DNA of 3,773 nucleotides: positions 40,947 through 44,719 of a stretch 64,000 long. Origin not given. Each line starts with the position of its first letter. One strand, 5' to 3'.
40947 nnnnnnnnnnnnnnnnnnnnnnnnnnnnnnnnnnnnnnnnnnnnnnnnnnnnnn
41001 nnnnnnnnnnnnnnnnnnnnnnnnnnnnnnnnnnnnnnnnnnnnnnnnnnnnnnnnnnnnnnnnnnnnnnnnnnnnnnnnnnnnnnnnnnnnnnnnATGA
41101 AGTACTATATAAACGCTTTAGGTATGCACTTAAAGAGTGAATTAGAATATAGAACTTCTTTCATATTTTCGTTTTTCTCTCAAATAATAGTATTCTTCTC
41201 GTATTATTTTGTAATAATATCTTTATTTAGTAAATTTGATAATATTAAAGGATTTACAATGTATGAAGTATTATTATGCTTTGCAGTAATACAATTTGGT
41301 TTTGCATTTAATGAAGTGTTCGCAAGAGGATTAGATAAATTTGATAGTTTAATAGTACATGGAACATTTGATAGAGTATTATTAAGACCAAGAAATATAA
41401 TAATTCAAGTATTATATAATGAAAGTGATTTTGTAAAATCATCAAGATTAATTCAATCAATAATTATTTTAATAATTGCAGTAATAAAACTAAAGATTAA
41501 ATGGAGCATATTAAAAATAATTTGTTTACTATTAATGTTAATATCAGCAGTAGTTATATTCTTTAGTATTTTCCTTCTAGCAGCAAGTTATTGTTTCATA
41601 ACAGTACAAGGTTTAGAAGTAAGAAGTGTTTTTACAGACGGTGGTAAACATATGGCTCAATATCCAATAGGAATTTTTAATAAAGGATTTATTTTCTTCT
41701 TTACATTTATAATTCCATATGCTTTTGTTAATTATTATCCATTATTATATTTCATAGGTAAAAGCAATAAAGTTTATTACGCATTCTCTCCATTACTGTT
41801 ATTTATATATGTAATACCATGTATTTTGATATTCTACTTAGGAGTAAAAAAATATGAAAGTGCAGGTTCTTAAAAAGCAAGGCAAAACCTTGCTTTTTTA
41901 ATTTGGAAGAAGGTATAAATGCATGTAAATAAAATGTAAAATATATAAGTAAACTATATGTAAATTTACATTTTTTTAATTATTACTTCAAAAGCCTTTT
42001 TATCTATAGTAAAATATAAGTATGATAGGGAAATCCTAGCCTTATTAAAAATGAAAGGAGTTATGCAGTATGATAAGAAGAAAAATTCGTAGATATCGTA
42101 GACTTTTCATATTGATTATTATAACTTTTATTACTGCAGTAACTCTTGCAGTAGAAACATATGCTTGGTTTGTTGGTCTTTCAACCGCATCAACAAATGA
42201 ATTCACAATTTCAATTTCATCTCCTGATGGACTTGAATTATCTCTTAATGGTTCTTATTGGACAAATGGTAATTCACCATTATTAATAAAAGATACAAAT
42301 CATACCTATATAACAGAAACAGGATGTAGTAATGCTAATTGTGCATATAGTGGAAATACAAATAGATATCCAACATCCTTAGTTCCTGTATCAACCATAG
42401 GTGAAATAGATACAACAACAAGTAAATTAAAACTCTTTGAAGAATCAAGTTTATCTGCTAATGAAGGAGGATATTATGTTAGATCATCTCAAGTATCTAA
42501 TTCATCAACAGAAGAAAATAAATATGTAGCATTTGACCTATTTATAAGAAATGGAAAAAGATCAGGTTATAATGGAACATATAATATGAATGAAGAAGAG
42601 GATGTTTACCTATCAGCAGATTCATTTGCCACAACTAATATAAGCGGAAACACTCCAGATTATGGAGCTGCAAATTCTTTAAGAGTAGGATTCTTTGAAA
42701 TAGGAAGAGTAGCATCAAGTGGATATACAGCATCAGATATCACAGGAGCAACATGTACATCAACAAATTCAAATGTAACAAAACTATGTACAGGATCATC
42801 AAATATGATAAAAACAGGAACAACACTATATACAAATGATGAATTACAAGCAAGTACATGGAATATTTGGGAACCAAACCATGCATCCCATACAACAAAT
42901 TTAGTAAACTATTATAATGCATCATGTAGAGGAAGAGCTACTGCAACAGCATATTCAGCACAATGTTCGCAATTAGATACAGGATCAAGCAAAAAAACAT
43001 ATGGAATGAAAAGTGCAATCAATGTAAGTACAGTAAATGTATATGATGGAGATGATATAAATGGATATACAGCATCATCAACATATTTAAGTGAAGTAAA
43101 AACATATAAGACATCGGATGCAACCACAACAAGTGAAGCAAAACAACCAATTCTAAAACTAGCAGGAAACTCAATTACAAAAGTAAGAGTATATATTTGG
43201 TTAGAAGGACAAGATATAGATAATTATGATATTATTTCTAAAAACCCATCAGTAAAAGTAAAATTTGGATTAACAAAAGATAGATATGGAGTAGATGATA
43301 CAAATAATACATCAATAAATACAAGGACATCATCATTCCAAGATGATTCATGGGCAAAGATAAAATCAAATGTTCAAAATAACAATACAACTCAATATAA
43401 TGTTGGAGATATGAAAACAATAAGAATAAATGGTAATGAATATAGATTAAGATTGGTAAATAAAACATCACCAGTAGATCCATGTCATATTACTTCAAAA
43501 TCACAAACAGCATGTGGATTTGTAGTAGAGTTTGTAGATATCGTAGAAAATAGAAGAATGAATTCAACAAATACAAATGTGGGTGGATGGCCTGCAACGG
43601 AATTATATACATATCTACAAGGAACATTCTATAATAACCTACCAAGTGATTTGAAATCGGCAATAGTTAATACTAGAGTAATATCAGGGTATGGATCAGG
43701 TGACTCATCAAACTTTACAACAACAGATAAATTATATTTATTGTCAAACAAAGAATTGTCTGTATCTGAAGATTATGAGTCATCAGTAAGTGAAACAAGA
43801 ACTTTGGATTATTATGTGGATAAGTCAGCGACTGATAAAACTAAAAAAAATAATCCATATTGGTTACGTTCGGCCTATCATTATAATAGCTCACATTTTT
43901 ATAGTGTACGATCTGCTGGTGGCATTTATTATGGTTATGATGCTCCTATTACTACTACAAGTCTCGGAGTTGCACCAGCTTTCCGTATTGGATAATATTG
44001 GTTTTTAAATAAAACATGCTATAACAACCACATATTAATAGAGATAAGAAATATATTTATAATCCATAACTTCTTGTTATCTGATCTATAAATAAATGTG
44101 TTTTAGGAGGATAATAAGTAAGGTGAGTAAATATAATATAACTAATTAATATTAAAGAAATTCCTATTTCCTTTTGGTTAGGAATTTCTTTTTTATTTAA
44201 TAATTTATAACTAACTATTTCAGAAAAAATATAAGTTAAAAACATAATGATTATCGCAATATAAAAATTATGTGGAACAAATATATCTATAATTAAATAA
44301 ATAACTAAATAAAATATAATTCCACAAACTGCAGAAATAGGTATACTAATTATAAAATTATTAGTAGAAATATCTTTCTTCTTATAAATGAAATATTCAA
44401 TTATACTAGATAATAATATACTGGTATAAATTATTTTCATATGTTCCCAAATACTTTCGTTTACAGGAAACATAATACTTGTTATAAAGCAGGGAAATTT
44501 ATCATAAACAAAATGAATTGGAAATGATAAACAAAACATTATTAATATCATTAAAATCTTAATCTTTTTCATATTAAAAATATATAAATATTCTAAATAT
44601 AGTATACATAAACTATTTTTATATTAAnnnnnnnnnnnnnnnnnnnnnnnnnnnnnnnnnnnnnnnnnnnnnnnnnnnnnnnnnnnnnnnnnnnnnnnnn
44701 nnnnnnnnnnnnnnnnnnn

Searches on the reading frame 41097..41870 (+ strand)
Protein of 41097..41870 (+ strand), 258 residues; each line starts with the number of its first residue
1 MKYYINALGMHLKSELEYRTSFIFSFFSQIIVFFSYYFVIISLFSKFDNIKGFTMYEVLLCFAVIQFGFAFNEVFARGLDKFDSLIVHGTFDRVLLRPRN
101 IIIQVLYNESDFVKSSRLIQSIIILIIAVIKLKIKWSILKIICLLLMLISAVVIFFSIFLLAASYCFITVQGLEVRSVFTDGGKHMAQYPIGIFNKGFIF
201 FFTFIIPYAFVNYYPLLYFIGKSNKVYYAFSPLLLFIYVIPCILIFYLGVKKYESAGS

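Call 39: search_protein_families(library=pfam, proteins=[window:41097-41870:+], max_evalue=0.0001)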
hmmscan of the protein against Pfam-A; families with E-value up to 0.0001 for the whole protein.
window:41097-41870:+ (258 aa): 1 family
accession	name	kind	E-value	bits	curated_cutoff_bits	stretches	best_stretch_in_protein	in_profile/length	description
PF06182.17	ABC2_membrane_6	-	2.7e-38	132.5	22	1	31-257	2-229/229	ABC-2 family transporter protein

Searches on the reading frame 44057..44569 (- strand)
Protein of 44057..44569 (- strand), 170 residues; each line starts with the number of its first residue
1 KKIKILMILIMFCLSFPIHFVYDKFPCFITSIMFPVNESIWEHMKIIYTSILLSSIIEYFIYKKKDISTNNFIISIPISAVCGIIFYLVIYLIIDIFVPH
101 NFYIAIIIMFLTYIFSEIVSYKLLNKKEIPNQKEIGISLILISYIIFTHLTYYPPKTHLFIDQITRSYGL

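Call 39: search_protein_families(library=pfam, proteins=[window:44057-44569:-], max_evalue=0.0001)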
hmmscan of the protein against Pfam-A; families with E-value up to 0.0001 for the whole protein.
window:44057-44569:- (170 aa): 1 family
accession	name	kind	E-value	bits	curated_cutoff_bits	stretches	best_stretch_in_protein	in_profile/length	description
PF20122.4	DUF6512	-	7.5e-16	59.1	26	1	4-170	13-181/181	Family of unknown function (DUF6512)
